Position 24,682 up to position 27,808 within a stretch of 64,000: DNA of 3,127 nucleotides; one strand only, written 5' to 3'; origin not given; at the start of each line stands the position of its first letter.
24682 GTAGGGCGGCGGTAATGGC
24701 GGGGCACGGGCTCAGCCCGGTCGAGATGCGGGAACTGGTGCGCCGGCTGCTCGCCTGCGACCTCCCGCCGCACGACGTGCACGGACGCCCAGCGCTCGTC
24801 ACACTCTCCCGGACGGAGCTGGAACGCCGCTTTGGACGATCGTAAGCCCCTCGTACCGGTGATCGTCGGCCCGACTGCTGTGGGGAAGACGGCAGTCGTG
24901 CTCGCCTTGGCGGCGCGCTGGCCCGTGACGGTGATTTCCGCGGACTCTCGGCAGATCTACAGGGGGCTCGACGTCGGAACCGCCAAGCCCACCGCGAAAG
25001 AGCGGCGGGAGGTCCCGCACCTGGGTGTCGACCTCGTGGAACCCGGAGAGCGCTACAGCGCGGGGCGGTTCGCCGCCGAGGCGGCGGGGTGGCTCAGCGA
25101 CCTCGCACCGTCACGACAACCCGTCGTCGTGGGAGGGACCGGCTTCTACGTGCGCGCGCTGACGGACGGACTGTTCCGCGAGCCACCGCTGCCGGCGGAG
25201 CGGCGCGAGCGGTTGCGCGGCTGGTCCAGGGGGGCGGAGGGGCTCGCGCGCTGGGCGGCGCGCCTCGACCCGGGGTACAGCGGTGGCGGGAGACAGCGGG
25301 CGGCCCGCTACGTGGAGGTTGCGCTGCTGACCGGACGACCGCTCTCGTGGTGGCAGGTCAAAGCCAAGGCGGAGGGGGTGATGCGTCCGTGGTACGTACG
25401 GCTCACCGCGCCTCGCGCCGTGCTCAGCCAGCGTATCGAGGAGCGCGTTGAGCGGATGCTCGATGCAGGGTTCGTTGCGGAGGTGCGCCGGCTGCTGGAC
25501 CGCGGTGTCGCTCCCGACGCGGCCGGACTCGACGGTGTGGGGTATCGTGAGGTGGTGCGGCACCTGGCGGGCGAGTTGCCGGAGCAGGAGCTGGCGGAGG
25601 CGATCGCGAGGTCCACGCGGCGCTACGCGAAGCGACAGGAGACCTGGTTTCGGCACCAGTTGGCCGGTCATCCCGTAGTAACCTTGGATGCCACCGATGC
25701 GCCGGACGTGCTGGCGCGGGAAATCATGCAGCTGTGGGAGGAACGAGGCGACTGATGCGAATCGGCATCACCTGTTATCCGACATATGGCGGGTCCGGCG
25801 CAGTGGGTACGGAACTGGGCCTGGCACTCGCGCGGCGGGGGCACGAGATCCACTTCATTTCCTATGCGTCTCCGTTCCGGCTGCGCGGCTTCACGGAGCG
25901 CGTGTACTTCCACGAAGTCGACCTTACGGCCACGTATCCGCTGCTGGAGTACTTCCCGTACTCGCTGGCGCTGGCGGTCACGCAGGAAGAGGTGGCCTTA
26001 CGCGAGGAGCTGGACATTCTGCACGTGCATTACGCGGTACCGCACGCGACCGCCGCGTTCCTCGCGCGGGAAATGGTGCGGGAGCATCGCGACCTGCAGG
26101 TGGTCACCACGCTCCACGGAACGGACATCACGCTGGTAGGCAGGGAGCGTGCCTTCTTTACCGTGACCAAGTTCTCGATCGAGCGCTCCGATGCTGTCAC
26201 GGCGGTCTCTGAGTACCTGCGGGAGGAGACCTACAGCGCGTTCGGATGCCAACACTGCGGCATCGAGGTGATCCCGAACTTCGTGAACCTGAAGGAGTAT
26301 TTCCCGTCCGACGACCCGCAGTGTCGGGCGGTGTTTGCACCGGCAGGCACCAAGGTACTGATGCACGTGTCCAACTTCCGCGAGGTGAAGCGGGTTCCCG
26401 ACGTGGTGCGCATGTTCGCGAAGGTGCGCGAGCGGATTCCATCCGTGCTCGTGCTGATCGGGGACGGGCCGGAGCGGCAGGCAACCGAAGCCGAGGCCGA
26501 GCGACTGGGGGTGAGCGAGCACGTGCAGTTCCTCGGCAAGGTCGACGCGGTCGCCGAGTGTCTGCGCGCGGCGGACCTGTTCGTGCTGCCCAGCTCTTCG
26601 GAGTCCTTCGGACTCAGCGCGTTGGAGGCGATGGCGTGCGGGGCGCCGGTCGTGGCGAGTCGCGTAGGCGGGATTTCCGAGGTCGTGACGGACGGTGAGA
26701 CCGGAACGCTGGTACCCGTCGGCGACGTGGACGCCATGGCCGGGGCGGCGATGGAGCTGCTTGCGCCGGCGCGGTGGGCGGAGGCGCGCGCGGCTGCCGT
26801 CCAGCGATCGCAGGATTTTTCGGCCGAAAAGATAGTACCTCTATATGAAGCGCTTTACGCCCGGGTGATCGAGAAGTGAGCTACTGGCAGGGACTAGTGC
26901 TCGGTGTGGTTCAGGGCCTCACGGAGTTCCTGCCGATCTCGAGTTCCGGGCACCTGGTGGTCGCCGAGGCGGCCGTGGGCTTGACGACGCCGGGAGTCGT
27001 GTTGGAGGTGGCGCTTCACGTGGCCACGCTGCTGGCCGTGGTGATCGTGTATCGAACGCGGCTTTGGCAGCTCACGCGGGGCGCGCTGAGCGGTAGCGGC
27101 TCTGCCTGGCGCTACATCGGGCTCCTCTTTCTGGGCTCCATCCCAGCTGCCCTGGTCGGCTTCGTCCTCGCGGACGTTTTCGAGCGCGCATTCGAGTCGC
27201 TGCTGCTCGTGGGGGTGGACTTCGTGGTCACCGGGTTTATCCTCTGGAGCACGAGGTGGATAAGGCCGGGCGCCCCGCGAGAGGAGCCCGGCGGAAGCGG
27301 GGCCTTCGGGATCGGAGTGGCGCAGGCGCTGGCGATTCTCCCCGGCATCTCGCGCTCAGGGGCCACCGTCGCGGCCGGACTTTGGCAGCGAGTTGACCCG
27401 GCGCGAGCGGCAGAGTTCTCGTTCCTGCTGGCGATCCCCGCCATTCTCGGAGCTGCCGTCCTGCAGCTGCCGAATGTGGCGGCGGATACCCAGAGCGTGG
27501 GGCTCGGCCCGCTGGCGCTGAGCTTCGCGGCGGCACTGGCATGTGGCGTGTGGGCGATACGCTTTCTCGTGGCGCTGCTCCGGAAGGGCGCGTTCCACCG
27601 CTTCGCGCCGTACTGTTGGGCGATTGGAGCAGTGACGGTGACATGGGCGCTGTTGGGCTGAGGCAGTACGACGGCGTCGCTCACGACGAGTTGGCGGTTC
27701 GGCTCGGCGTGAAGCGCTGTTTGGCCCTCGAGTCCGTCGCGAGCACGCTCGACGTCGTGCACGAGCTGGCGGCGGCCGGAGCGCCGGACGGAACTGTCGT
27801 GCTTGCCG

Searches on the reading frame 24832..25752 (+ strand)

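Call 54: search_protein_families(library=pfam, proteins=[window:24832-25752:+], max_evalue=0.0001)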
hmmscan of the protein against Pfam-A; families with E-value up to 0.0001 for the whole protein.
window:24832-25752:+ (307 aa): 2 families
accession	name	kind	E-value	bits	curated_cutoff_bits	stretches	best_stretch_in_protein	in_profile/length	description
PF01715.23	IPPT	-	1.8e-63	214.9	23.6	1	41-276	1-243/243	IPP transferase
PF01745.22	IPT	-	3e-07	30.5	20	1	9-58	4-53/233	Isopentenyl transferase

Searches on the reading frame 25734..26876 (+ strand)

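Call 54: search_protein_families(library=pfam, proteins=[window:25734-26876:+], max_evalue=0.0001)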
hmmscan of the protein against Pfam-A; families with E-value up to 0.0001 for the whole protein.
window:25734-26876:+ (381 aa): 7 families
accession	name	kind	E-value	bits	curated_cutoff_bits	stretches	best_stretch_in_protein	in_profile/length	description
PF00534.26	Glycos_transf_1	-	3.1e-40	137.9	26.4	1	203-345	12-158/172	Glycosyl transferases group 1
PF13692.12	Glyco_trans_1_4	-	3.2e-39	134.9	27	1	207-344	2-141/142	Glycosyl transferases group 1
PF13439.12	Glyco_transf_4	-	3.7e-25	89.3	28.5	1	18-187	1-169/170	Glycosyltransferase Family 4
PF20706.3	GT4-conflict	-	1.3e-13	51.1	26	1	151-353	146-365/385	Family 4 Glycosyltransferase in conflict systems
PF13579.12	Glyco_trans_4_4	-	2e-13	51.4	29.7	1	19-182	1-157/158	Glycosyl transferase 4-like domain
PF13477.12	Glyco_trans_4_2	-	1e-08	35.9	23.4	1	31-158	19-138/139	Glycosyl transferase 4-like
PF13524.12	Glyco_trans_1_2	-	1e-05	25.9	25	1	239-360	17-130/144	Glycosyl transferase-like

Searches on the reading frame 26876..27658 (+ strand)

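Call 54: search_protein_families(library=pfam, proteins=[window:26876-27658:+], max_evalue=0.0001)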
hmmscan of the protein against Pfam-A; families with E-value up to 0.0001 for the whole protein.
window:26876-27658:+ (261 aa): 1 family
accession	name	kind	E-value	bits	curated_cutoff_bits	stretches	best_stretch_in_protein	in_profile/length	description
PF02673.24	BacA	-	6e-67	226.5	33.4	1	7-253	2-257/257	Bacitracin resistance protein BacA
